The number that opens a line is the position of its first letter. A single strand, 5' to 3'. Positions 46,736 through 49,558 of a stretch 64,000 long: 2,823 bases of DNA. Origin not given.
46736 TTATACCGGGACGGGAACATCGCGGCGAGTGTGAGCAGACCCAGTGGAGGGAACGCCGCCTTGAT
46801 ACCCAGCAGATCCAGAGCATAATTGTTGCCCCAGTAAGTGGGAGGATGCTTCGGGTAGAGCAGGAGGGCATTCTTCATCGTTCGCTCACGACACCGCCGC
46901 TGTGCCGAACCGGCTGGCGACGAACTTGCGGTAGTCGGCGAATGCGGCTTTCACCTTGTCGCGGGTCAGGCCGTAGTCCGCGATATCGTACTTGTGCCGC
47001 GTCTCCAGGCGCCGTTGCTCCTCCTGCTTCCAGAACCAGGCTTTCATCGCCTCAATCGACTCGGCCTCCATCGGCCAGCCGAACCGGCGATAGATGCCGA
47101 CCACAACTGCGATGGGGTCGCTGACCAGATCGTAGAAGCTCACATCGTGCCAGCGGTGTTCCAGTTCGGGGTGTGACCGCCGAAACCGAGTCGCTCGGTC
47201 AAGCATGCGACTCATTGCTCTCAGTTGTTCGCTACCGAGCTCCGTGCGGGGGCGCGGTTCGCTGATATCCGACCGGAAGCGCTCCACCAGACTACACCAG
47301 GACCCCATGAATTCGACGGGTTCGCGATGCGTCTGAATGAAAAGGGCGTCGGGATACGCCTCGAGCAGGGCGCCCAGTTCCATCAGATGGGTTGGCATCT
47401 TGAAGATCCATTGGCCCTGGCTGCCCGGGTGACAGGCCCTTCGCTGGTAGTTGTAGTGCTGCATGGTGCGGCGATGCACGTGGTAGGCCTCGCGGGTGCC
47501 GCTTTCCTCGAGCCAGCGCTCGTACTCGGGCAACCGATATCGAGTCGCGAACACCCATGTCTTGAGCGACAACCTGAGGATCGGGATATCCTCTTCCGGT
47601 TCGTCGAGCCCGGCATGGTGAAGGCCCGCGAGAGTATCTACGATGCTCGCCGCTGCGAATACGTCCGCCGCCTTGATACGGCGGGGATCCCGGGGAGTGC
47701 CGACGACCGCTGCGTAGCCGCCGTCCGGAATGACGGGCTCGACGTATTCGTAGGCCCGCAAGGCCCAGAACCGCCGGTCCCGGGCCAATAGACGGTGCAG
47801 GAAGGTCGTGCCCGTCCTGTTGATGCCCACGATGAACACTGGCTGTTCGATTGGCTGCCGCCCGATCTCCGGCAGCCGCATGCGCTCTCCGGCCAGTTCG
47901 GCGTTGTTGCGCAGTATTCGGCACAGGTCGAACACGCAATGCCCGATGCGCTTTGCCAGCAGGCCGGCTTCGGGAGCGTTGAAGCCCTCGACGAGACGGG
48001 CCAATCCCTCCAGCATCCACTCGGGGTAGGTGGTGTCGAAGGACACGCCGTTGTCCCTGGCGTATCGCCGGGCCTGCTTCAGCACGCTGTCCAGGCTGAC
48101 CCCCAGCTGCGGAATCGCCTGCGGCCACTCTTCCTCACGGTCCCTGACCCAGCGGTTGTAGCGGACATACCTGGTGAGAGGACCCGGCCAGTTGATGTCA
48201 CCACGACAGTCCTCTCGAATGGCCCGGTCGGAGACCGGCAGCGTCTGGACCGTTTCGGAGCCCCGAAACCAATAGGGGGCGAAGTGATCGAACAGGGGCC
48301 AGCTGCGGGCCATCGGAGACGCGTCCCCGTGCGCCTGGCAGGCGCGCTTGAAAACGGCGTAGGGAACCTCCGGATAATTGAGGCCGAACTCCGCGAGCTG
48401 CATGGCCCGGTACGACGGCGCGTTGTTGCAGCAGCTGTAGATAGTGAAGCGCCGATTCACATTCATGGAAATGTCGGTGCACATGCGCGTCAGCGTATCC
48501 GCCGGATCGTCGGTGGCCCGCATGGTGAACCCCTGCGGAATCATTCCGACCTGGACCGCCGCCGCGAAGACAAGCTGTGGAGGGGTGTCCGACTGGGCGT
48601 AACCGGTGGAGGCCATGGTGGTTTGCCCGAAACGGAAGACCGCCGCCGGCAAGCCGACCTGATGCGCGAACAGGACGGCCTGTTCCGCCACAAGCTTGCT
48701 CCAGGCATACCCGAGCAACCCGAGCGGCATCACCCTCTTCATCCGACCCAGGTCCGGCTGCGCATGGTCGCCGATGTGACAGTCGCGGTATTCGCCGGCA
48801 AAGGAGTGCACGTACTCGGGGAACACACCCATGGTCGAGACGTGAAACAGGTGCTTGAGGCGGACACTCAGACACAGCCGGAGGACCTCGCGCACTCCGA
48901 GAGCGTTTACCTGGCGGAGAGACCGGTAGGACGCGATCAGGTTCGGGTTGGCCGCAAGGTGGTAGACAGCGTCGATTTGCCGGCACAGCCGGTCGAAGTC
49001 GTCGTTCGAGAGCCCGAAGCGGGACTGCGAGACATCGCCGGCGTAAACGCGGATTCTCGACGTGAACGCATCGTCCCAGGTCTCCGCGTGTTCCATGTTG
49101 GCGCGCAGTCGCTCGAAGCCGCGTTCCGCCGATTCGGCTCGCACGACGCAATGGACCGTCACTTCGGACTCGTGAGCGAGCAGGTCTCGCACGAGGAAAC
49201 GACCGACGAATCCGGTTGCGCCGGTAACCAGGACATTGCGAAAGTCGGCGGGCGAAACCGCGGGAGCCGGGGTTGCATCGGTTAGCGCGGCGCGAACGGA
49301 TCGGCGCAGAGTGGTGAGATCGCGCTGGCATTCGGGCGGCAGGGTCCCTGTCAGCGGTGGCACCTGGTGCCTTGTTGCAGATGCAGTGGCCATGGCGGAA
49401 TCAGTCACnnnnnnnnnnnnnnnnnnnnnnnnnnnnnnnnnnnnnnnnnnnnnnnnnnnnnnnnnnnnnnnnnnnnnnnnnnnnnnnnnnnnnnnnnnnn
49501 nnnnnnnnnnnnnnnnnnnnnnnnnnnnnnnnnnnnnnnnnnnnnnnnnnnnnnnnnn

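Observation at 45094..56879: Compact FAS/MAS-like type I PKS operon with a trans reductase-sulfotransferase fusion and a B12 radical SAM enzyme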

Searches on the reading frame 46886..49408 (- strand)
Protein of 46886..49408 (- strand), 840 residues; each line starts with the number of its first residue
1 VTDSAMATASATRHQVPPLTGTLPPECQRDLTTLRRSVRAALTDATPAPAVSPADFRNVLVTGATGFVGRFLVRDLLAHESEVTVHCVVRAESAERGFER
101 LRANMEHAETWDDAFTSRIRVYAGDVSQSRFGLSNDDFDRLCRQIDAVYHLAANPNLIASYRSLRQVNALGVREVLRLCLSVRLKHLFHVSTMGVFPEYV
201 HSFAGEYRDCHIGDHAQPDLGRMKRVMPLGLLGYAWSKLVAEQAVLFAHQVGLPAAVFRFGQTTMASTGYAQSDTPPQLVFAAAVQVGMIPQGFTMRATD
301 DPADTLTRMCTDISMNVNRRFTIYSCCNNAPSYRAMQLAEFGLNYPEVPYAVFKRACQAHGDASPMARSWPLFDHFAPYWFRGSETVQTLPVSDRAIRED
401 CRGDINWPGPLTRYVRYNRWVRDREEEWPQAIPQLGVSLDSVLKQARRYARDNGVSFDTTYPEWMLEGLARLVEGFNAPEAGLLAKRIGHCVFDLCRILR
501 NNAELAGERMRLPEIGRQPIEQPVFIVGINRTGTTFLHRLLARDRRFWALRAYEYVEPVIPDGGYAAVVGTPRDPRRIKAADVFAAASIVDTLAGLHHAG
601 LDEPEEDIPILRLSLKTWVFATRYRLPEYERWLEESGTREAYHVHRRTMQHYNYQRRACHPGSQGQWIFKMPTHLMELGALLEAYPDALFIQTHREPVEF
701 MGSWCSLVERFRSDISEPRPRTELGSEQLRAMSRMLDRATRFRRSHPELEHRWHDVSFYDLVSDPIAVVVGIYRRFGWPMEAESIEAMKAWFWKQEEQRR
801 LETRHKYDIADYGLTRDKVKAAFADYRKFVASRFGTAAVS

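Call 4: search_protein_families(library=pfam, proteins=[window:46886-49408:-], max_evalue=0.01)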
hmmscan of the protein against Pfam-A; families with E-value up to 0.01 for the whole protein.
window:46886-49408:- (840 aa): 9 families
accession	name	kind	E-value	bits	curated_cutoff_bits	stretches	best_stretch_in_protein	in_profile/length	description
PF07993.18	NAD_binding_4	-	7.1e-52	176.6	20.1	1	61-297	1-242/258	Male sterility protein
PF13469.12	Sulfotransfer_3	-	9.7e-37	127.7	27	1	523-781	1-215/216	Sulfotransferase family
PF01370.27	Epimerase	-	1.2e-14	54.8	20.9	1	59-259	1-168/240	NAD dependent epimerase/dehydratase family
PF01073.25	3Beta_HSD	-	3e-10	40.1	22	1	60-198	1-122/280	3-beta hydroxysteroid dehydrogenase/isomerase family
PF16363.11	GDP_Man_Dehyd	-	2.3e-09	37.6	27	1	60-196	1-133/332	GDP-mannose 4,6 dehydratase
PF17784.7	Sulfotransfer_4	-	1.5e-05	25.4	22.8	1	680-741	83-145/215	Sulfotransferase domain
PF13460.12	NAD_binding_10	-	0.00014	22.2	27.2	1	63-198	1-104/184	NAD(P)H-binding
PF02719.21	Polysacc_synt_2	-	0.00021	21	20.2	1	59-192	1-128/293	Polysaccharide biosynthesis protein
PF04321.23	RmlD_sub_bind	-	0.0072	15.9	27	0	58-246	2-137/287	RmlD substrate binding domain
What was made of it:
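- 46886..49408 (-): swfB: N-terminal thioester reductase (aa ~58-376) fused to a C-terminal PAPS-type sulfotransferase (aa ~511-827). Pfam NAD_binding_4 (7e-52) and Sulfotransfer_3 (1e-36) (call 4).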

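Call 7: find_homologous_proteins(query=window:46886-49408:-)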
Query window:46886-49408:- (840 aa): 441 proteins with E <= 0.001 among 8000 candidates; the best 120 are listed.
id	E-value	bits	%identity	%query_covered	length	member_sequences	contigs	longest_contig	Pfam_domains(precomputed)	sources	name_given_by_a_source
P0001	0.0e+0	1856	95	99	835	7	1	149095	PF13469.13,PF16363.12,PF01073.26,PF07993.19,PF17784.8,PF01370.28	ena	-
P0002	0.0e+0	1845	94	99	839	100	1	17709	PF13469.13,PF16363.12,PF01073.26,PF07993.19,PF01370.28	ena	-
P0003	0.0e+0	1780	91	99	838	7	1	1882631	PF13469.13,PF16363.12,PF01073.26,PF07993.19,PF01370.28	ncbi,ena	-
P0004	0.0e+0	1670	86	98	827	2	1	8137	PF13469.13,PF16363.12,PF01073.26,PF07993.19,PF01370.28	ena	-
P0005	0.0e+0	1662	85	99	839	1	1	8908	PF13469.13,PF16363.12,PF01073.26,PF07993.19,PF01370.28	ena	-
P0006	0.0e+0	1541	76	99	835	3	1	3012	PF13469.13,PF16363.12,PF01073.26,PF07993.19,PF17784.8,PF01370.28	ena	-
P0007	0.0e+0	1531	78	99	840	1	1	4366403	PF13469.13,PF16363.12,PF01073.26,PF07993.19,PF01370.28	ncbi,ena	-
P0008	0.0e+0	1524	78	98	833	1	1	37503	PF13469.13,PF16363.12,PF01073.26,PF07993.19,PF01370.28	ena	-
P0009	0.0e+0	1506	77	98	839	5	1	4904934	PF13469.13,PF16363.12,PF01073.26,PF07993.19,PF01370.28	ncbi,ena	-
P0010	0.0e+0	1505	76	99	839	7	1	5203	PF13469.13,PF16363.12,PF01073.26,PF07993.19,PF01370.28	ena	-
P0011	0.0e+0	1505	76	99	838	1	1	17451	PF13469.13,PF16363.12,PF01073.26,PF07993.19,PF01370.28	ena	-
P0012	0.0e+0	1497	76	99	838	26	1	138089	PF13469.13,PF16363.12,PF01073.26,PF07993.19,PF01370.28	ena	-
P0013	0.0e+0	1488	78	95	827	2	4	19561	PF13469.13,PF16363.12,PF01073.26,PF07993.19,PF01370.28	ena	-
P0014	0.0e+0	1478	75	99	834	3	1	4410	PF13469.13,PF16363.12,PF01073.26,PF07993.19,PF17784.8,PF01370.28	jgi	-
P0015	0.0e+0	1466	74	99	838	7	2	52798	PF13469.13,PF16363.12,PF01073.26,PF07993.19,PF17784.8,PF01370.28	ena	-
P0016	0.0e+0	1460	74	99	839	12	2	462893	PF13469.13,PF16363.12,PF01073.26,PF07993.19,PF17784.8,PF01370.28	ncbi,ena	-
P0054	0.0e+0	1058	55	99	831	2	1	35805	PF13469.13,PF01073.26,PF07993.19,PF17784.8,PF01370.28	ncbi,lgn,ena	-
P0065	0.0e+0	1028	53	97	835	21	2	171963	PF13469.13,PF01073.26,PF07993.19,PF01370.28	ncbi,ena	-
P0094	2.1e-298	1010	54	99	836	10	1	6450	PF13469.13,PF16363.12,PF01073.26,PF07993.19,PF01370.28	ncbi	-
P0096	3.0e-298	1010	53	98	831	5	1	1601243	PF13469.13,PF16363.12,PF02719.22,PF01073.26,PF07993.19,PF01370.28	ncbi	-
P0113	5.0e-297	1006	52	98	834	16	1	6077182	PF13469.13,PF16363.12,PF07993.19,PF01370.28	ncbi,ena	-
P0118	1.1e-296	1005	54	99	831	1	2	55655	PF13469.13,PF16363.12,PF02719.22,PF01073.26,PF07993.19,PF01370.28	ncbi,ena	-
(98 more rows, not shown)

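Call 8: find_encoding_contigs(protein=P0003, flank=10000, max_places=2)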
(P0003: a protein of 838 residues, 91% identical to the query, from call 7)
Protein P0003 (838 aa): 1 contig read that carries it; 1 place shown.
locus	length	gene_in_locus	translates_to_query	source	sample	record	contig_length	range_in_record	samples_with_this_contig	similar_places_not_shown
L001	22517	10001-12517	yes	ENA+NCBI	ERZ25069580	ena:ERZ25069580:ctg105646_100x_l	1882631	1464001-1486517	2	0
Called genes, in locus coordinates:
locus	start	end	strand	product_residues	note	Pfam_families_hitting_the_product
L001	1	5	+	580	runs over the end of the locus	PF00860:Xan_ur_permease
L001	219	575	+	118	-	-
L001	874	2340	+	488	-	PF05598:DUF772, PF01609:DDE_Tnp_1, PF13751:DDE_Tnp_1_6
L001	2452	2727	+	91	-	-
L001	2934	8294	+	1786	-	PF00109:ketoacyl-synt, PF02801:Ketoacyl-synt_C, PF16197:KAsynt_C_assoc, PF22336:RhiE-like_linker, PF00698:Acyl_transf_1, PF21089:PKS_DH_N, PF22953:SpnB_Rossmann, PF08240:ADH_N, +2 more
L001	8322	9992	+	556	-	PF13602:ADH_zinc_N_2, PF00106:adh_short, PF01370:Epimerase (weak), PF08659:KR, PF00550:PP-binding (weak)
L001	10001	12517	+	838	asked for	PF01073:3Beta_HSD, PF01370:Epimerase, PF07993:NAD_binding_4, PF16363:GDP_Man_Dehyd (weak), PF13469:Sulfotransfer_3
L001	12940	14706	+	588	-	PF02310:B12-binding, PF04055:Radical_SAM, PF13282:DUF4070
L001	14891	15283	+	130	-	-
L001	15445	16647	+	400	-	PF01734:Patatin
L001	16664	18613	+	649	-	PF02771:Acyl-CoA_dh_N, PF02770:Acyl-CoA_dh_M, PF00441:Acyl-CoA_dh_1, PF21263:Acyl-CoA-dh_C (faint), PF21343:ACAD9-ACADV_C (weak)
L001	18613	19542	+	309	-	PF02628:COX15-CtaA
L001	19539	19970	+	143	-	PF04238:DUF420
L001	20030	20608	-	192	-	-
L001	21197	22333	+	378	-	PF00676:E1_dh, PF02775:TPP_enzyme_C (weak), PF13292:DXP_synthase_N (weak)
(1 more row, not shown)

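Call 9: find_encoding_contigs(protein=P0113, flank=10000, max_places=2)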
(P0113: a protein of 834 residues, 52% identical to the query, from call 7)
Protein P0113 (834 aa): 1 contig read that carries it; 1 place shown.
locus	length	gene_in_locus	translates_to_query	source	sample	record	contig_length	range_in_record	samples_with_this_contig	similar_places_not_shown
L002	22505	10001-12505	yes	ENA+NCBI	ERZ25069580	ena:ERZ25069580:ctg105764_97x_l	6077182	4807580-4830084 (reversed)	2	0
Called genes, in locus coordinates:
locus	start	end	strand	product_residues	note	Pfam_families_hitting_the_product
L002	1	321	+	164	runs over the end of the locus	-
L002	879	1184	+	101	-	PF21716:dnstrm_HI1420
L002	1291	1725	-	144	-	-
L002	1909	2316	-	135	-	PF01850:PIN (weak)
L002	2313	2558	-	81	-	-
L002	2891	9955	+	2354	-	PF00109:ketoacyl-synt, PF02801:Ketoacyl-synt_C, PF16197:KAsynt_C_assoc, PF00698:Acyl_transf_1, PF21089:PKS_DH_N, PF00107:ADH_zinc_N, PF13602:ADH_zinc_N_2, PF08659:KR, +8 more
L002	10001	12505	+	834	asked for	PF01370:Epimerase, PF07993:NAD_binding_4, PF16363:GDP_Man_Dehyd (weak), PF13469:Sulfotransfer_3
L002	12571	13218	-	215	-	PF01740:STAS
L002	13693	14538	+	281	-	PF05721:PhyH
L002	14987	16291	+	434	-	PF07586:HXXSHH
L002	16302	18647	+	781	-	PF13442:Cytochrome_CBB3 (faint), PF07635:PSCyt1, PF07626:PSD3, PF07637:PSD5, PF07631:PSD4, PF07627:PSCyt3, PF07624:PSD2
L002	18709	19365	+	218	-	PF01625:PMSR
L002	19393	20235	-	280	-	PF03328:HpcH_HpaI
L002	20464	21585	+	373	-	PF13088:BNR_2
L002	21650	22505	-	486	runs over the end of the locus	PF07394:DUF1501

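Call 19: find_related_loci(query=A1, collection=genome_contigs, flank=10000)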
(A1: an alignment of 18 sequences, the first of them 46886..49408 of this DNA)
Query A1 (840 aa) in genome_contigs; peptide patterns used: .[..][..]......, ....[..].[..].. (x = any residue, [..] = any of these).
498 stretches matched a pattern; 433 encode a relative of the query (tblastn E <= 1e-3); the best 80 are kept; 80 distinct loci.
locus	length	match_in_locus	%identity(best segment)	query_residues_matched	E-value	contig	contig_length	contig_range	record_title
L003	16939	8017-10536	94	1-840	0e+0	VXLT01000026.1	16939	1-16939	MAG: Gemmatimonadetes bacterium isolate SB0661_bin_2 NODE_2611_length_16939_cov_97.905591, whole genome shotgun sequence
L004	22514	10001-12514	94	2-839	0e+0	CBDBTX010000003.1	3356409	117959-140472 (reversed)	MAG: Longimicrobiales bacterium isolate 3e28c430-6e63-4a8d-95b2-bafbbb36c5d5 genome assembly, contig: contig_3, whole ge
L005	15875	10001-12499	89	6-838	0e+0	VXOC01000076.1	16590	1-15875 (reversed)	MAG: Gemmatimonadetes bacterium isolate SB0662_bin_23 NODE_3098_length_16590_cov_276.339159, whole genome shotgun sequen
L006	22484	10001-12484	78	6-833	0e+0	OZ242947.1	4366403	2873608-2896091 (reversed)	MAG: Longimicrobiales bacterium isolate 6a20f8b5-db70-4629-8ce6-c1477a6cfa53 genome assembly, chromosome: 1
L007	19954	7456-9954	77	6-838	0e+0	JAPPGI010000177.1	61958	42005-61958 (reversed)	MAG: Gemmatimonadota bacterium isolate RHO1_bin_51 NODE_1066_length_61958_cov_853.083534, whole genome shotgun sequence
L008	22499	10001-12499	75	3-835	0e+0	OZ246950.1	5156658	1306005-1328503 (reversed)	MAG: Longimicrobiales bacterium isolate 3aa531a3-4ffc-4887-82fc-46ee838b716f genome assembly, chromosome: 1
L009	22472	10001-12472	77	6-829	0e+0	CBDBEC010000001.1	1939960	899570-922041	MAG: Longimicrobiales bacterium isolate bda4050e-511f-4aaa-a039-d0144e0c49ad genome assembly, contig: contig_1, whole ge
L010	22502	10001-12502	74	6-839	0e+0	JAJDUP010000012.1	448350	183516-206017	MAG: Gemmatimonadetes bacterium isolate jk18x1bzbins.83 k141_420385, whole genome shotgun sequence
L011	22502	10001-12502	74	6-839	0e+0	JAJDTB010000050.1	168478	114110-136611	MAG: Gemmatimonadetes bacterium isolate jk18x11bins.40 k141_8509, whole genome shotgun sequence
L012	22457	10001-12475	67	9-833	0e+0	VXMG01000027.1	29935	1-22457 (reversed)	MAG: Gammaproteobacteria bacterium isolate SB0661_bin_31 NODE_1453_length_29935_cov_45.942470, whole genome shotgun sequ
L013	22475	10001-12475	66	9-833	0e+0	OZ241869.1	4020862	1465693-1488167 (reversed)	MAG: Longimicrobiales bacterium isolate 4d932f89-bb95-4433-bef4-8436000ce683 genome assembly, chromosome: 1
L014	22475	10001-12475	66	9-833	0e+0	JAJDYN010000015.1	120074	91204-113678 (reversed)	MAG: Gemmatimonadetes bacterium isolate jk18x34bins.3 k141_306931, whole genome shotgun sequence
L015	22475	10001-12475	66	9-833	0e+0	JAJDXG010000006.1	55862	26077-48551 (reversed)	MAG: Gemmatimonadetes bacterium isolate jk18x27bins.12 k141_386630, whole genome shotgun sequence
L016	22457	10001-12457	66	14-832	0e+0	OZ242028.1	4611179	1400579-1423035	MAG: Longimicrobiales bacterium isolate 4ff28408-fd68-4aab-b988-5c1bd4018f56 genome assembly, chromosome: 1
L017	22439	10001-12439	66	19-831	0e+0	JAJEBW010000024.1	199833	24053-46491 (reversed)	MAG: Gemmatimonadetes bacterium isolate jk18x9bins.57 k141_245522, whole genome shotgun sequence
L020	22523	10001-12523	63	1-831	0e+0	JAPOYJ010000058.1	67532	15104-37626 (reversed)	MAG: Gemmatimonadetes bacterium isolate COS4_bin_2 NODE_422_length_67532_cov_51.1574, whole genome shotgun sequence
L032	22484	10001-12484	54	6-833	0e+0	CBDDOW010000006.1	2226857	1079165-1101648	MAG: Nitrospirales bacterium isolate 0b37e4ec-b941-4f54-8453-c20577e00895 genome assembly, contig: contig_6, whole genom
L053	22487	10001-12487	54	4-832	0e+0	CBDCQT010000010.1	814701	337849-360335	MAG: Alphaproteobacteria bacterium isolate e3c776a9-cacd-4c18-a30b-cff54c8cb4cc genome assembly, contig: contig_10, whol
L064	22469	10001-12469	52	10-833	0e+0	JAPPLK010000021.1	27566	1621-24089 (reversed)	MAG: Nitrospira sp. isolate RHO3_bin_20 NODE_3097_length_27566_cov_334.865436, whole genome shotgun sequence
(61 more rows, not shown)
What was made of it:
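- The covalent R-ST fusion is conserved in more than 400 proteins (calls 7, 19).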

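Call 29: search_protein_families(library=ncbifam, proteins=[window:46886-49408:-], max_evalue=0.001)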
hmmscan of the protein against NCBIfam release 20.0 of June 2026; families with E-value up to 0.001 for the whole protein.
window:46886-49408:- (840 aa): 14 families
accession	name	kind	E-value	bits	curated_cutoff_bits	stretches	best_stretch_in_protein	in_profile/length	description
TIGR01746.1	Thioester-redct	subfamily_domain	5.4e-61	206.9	213.35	1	58-376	1-315/371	thioester reductase domain-containing protein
NF038078.1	NRPS_MxcG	equivalog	2.7e-41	140.9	2300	1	49-327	1075-1337/1442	myxochelin non-ribosomal peptide synthetase MxcG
TIGR03443.1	alpha_am_amid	equivalog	3.8e-37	127.3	1030.1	1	29-323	948-1242/1390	L-aminoadipate-semialdehyde dehydrogenase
NF041592.1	carboxyl_red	equivalog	2e-29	101.9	1300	1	33-294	741-1005/1160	carboxylic acid reductase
NF005539.0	PRK07201.1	equivalog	5.8e-22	78.2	549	1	59-205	3-137/657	SDR family oxidoreductase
NF047350.1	aureusi_NRPS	equivalog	7.2e-15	53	2500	1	49-270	2020-2222/2373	aureusimine non-ribosomal peptide synthetase AusA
TIGR03466.1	HpnA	hypoth_equivalog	1.6e-10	40.4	367.65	1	58-255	2-162/327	hopanoid-associated sugar epimerase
NF042422.1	oxyalk_red_OleD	equivalog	1.2e-09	38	580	1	138-253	56-158/329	2-alkyl-3-oxoalkanoate reductase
TIGR04180.1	EDH_00030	hypoth_equivalog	8.6e-08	31.6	475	1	59-196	1-125/297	NAD-dependent 4,6-dehydratase LegB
NF042423.1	oxyalk_red_Shew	equivalog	9.8e-07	28.1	580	1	56-254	8-165/331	2-alkyl-3-oxoalkanoate reductase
NF052578.1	StrlDmthSdmBMthl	equivalog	7.9e-06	25.8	600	1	59-195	3-116/328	sterol demethylase protein SdmB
NF043036.1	ErythonDh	equivalog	0.00013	21.3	325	1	58-153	2-83/321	D-erythronate dehydrogenase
NF006597.0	PRK09134.1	equivalog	0.00065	19.1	281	0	54-108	10-64/261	SDR family oxidoreductase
NF009466.0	PRK12826.1-2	subfamily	0.00068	19.2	222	1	57-111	4-58/248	3-oxoacyl-ACP reductase FabG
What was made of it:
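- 46886..49408 (-): TIGR01746 thioester-reductase domain, 206.9 bits against a cutoff of 213 (call 29).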

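Call 51: find_encoding_contigs(protein=window:46886-49408:-, flank=10000, max_places=4)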
Protein window:46886-49408:- (840 aa): no gene with exactly this product is on record in the collection.
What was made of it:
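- Tried and rejected: Not on record (call 51).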

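Call 52: find_encoding_contigs(protein=P0001, flank=10000, max_places=3)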
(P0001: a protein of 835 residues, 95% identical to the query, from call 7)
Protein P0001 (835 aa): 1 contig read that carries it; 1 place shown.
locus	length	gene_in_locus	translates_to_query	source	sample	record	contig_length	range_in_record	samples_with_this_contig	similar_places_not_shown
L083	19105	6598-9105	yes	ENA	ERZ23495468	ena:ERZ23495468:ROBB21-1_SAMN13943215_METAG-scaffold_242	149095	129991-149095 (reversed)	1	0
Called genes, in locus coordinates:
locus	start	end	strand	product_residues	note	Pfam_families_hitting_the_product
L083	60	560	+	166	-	-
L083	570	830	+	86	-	-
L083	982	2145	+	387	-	PF00589:Phage_integrase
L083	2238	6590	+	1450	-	PF21089:PKS_DH_N, PF22953:SpnB_Rossmann, PF08240:ADH_N, PF00107:ADH_zinc_N, PF13602:ADH_zinc_N_2, PF00106:adh_short, PF08659:KR, PF16363:GDP_Man_Dehyd, +3 more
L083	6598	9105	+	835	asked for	PF01073:3Beta_HSD, PF01370:Epimerase, PF07993:NAD_binding_4, PF16363:GDP_Man_Dehyd, PF17784:Sulfotransfer_4 (faint), PF13469:Sulfotransfer_3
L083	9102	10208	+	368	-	PF01073:3Beta_HSD, PF01370:Epimerase, PF07993:NAD_binding_4, PF13460:NAD_binding_10, PF16363:GDP_Man_Dehyd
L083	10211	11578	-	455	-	PF00171:Aldedh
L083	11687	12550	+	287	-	-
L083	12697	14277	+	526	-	PF12797:Fer4_2 (faint), PF13247:Fer4_11, PF13187:Fer4_9 (weak), PF00037:Fer4 (weak), PF12837:Fer4_6 (weak), PF13237:Fer4_10 (weak), PF12838:Fer4_7 (weak), PF03916:NrfD, +3 more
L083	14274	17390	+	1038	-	PF04879:Molybdop_Fe4S4, PF00384:Molybdopterin, PF01568:Molydop_binding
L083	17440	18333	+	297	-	PF02613:Nitrate_red_del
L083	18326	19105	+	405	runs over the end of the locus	PF01594:AI-2E_transport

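Call 57: search_solved_structures(query=window:46886-49408:-, max_evalue=0.01)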
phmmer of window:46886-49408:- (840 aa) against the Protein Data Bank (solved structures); distinct sequences matched with E-value up to 0.01: 21.
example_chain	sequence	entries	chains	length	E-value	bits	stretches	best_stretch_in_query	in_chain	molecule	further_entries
2zq5_A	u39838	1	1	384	5.8e-40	140.3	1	511-824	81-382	Putative uncharacterized protein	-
4u7w_A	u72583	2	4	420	3.8e-38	134.3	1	49-326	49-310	MxaA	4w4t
8v1x_A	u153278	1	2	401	6.4e-37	130.3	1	43-362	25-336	Type I polyketide synthase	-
2z6v_A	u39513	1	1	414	2.6e-27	98.5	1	464-827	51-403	Putative uncharacterized protein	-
4dqv_A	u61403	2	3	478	1.9e-20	75.8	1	20-294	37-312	PROBABLE PEPTIDE SYNTHETASE NRP (PEPTIDE SYNTHASE) | Peptide synthetase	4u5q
5msc_A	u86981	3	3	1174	3.9e-19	71.4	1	37-295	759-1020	Carboxylic acid reductase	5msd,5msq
5mso_A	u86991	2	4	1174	2e-18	69.1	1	39-300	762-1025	Carboxylic acid reductase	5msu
5msp_A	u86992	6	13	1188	2.3e-15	59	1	44-294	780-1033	Thioester reductase domain-containing protein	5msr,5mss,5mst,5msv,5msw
9x29_A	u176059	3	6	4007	3.7e-08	35.1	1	58-195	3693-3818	PKS-NRPS hybrid synthetase psoA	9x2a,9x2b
9x2c_A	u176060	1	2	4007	5.4e-08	34.6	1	58-195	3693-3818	PKS-NRPS hybrid synthetase psoA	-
4f6c_A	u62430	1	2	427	1.2e-07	33.4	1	50-207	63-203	AusA reductase domain protein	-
8aep_A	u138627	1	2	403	1.5e-07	33.1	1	51-314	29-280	Acetyl-CoA synthetase-like protein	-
4f6l_B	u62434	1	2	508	1.8e-07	32.9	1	50-197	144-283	AusA reductase domain protein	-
6vtj_A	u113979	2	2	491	3.9e-07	31.7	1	55-355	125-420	Non-ribosomal peptide synthetase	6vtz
6nki_A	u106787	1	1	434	5.3e-07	31.3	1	57-142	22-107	NRPS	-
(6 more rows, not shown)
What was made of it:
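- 46886..49408 (-): Nearest solved structures are the MxaA reductase 4u7w (4e-38) and the chains 2zq5 (6e-40) and 2z6v (3e-27), both deposited as 'putative uncharacterized protein' (call 57).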
